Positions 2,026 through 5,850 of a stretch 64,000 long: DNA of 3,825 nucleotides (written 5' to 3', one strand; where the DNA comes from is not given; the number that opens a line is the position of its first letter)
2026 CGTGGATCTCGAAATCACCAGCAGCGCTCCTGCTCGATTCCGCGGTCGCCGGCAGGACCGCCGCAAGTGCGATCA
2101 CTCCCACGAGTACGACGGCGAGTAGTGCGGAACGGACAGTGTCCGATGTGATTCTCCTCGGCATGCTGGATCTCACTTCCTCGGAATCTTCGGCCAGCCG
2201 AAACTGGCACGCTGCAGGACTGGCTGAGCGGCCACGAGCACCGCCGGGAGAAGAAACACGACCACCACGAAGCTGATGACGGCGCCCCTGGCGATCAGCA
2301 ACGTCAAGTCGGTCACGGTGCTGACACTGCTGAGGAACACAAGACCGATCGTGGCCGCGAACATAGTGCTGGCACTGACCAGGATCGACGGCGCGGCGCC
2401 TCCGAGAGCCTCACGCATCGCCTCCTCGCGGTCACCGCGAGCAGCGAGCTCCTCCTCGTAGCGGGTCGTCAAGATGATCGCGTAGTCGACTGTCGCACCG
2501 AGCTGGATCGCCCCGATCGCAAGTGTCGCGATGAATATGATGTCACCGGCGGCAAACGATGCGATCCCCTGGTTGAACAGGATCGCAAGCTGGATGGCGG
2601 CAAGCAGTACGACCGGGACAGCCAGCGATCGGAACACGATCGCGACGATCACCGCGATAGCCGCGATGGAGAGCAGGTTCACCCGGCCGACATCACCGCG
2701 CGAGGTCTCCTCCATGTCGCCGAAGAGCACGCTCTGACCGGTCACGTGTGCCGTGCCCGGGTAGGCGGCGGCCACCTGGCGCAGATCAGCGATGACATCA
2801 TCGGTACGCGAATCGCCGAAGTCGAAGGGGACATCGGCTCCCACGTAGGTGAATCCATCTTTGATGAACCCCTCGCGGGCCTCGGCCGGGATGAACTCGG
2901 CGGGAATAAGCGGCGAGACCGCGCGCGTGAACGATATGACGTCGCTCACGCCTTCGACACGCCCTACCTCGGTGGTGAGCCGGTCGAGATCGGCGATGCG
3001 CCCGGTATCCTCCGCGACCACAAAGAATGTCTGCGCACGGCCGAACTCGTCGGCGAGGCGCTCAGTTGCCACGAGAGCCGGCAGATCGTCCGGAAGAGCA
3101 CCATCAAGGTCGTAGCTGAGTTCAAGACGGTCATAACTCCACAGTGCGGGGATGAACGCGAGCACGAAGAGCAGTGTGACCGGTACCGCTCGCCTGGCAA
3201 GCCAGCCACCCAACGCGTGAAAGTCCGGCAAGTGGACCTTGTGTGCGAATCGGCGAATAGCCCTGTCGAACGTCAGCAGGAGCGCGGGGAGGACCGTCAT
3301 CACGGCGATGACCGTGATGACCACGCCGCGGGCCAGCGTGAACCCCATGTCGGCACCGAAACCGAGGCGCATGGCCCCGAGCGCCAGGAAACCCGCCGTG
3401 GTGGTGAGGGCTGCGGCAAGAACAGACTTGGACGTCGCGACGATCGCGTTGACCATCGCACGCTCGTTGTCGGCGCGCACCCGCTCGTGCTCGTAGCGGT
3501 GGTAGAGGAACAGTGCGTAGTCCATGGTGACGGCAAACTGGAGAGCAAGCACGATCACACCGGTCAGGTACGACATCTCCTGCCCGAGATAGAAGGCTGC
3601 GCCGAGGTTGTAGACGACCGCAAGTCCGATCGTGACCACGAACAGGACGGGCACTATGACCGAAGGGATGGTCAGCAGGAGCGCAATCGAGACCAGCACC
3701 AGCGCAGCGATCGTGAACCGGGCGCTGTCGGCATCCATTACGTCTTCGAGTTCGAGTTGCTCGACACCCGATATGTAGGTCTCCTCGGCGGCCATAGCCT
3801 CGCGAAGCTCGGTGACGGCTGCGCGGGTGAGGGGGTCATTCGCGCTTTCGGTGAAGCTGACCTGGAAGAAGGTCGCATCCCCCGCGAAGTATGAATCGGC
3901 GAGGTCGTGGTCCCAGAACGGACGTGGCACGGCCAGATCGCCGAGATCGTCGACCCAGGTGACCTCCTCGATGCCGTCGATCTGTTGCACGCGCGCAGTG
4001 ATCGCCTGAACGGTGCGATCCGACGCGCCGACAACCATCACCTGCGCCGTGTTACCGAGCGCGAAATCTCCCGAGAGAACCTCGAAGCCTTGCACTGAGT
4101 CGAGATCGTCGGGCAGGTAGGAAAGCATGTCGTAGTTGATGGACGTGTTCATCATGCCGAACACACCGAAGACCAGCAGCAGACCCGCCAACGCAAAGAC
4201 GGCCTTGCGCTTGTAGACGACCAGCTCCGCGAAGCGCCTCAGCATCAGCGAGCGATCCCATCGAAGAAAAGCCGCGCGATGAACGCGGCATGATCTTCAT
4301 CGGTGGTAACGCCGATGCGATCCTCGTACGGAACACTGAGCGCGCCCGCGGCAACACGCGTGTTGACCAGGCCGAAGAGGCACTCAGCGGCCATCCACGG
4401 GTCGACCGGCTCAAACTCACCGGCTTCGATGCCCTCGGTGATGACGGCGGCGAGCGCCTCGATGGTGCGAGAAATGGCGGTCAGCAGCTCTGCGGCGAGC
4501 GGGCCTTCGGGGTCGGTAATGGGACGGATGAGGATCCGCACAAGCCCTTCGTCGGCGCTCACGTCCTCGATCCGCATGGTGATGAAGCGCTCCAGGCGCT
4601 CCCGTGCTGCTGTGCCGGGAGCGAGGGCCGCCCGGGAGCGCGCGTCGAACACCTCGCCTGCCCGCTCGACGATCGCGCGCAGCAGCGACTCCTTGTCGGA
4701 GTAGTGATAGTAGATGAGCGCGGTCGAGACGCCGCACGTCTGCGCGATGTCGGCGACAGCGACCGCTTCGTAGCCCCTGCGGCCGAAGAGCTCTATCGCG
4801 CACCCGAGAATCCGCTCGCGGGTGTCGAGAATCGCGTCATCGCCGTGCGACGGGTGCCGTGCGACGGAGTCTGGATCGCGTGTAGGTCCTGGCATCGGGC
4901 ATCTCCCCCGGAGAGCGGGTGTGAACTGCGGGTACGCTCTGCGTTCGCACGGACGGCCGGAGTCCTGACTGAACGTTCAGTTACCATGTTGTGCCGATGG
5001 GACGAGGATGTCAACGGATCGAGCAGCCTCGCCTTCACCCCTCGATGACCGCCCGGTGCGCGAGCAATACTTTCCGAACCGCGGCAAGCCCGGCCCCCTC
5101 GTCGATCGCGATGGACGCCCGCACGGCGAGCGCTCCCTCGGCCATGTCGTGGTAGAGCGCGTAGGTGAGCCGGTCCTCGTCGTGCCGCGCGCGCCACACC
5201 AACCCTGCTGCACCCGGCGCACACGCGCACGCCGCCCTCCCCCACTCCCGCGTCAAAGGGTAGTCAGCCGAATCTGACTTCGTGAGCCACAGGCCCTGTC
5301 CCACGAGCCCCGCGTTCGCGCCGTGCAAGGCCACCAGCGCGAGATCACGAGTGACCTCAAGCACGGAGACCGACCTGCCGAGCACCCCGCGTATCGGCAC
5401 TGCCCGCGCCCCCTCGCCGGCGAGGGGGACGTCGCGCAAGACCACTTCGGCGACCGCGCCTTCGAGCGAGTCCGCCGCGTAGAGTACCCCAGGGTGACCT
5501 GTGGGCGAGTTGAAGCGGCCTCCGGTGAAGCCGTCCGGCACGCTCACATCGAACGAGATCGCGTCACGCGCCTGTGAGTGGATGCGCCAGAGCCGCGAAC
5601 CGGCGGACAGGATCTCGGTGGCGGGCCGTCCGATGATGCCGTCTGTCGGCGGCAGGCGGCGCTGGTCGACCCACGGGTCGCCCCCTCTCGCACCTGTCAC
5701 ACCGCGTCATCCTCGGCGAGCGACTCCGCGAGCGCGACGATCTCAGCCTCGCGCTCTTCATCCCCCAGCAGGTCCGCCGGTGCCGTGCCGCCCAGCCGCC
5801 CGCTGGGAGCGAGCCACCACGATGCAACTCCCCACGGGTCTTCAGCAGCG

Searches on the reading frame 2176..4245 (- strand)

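Call 35: search_protein_families(library=pfam, proteins=[window:2176-4245:-], max_evalue=0.00001)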
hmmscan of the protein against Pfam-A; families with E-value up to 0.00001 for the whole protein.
window:2176-4245:- (690 aa): 1 family
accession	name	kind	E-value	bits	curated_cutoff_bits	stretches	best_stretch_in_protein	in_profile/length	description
PF03176.21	MMPL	-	4.9e-63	213.5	20.5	2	43-333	2-308/333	MMPL family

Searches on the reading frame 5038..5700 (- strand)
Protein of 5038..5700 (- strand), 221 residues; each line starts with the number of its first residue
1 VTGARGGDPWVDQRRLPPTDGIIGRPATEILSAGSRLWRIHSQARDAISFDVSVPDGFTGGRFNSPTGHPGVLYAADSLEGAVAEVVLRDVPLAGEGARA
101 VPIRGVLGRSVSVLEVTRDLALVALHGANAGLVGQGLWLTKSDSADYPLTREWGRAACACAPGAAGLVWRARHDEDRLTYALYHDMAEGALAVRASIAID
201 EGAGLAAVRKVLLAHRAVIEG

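Call 35: search_protein_families(library=pfam, proteins=[window:5038-5700:-], max_evalue=0.00001)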
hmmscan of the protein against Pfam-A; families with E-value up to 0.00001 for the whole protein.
window:5038-5700:- (221 aa): 1 family
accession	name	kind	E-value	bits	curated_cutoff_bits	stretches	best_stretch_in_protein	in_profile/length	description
PF08808.17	RES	-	8.8e-21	75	23.2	1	36-195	1-147/157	RES domain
